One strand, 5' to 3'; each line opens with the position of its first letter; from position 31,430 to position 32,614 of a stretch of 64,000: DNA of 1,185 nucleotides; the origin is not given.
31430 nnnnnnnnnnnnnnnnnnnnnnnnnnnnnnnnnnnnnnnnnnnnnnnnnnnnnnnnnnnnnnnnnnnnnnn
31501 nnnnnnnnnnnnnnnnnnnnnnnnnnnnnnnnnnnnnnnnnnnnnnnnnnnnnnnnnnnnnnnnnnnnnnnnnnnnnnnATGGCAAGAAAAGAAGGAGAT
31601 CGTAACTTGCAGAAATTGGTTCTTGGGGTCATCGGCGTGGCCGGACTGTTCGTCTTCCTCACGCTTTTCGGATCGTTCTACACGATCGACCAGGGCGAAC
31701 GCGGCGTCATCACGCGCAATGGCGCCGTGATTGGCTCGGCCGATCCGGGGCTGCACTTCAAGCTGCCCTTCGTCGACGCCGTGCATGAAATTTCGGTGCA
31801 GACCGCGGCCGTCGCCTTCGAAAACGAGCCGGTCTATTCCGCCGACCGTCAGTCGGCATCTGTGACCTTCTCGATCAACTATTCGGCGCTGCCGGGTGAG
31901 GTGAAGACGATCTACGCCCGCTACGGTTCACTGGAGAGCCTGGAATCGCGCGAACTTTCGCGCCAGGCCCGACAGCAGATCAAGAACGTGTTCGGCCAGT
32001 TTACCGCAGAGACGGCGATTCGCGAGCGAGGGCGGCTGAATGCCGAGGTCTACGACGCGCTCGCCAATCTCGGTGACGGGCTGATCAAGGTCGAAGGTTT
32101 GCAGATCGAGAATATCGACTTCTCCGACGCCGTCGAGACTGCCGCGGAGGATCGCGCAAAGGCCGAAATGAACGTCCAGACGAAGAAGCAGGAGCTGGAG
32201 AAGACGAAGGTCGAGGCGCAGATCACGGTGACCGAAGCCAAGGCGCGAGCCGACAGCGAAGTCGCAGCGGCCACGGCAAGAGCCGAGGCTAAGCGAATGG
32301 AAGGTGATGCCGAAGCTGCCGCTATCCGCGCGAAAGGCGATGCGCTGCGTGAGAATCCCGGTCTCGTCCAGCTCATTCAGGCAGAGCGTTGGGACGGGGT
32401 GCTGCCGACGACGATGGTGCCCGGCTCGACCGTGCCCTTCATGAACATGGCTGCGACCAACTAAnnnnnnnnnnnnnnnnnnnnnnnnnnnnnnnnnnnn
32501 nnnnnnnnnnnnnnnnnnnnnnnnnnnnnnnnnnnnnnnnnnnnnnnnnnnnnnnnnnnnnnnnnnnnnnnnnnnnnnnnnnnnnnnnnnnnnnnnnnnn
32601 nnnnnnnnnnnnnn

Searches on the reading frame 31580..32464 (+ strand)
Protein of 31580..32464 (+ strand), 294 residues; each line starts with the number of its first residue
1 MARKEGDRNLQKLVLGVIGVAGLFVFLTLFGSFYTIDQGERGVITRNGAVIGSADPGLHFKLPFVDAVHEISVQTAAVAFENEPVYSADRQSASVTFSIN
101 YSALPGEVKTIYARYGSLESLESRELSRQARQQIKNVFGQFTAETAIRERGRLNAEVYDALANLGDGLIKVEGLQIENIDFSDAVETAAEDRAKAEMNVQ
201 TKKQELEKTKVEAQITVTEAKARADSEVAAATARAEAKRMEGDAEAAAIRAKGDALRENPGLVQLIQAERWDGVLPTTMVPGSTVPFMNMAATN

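Call 27: search_protein_families(library=pfam, proteins=[window:31580-32464:+], max_evalue=0.001)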
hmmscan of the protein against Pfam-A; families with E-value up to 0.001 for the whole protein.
window:31580-32464:+ (294 aa): 1 family
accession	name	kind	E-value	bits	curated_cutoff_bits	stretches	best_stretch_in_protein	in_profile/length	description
PF01145.31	Band_7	-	5.2e-30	105.2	23.6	1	35-209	2-175/176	SPFH domain / Band 7 family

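Call 70: search_protein_families(library=padloc, proteins=[window:31580-32464:+], max_evalue=0.001)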
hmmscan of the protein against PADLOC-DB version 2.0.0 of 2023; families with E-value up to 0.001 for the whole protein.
window:31580-32464:+ (294 aa): 0 families
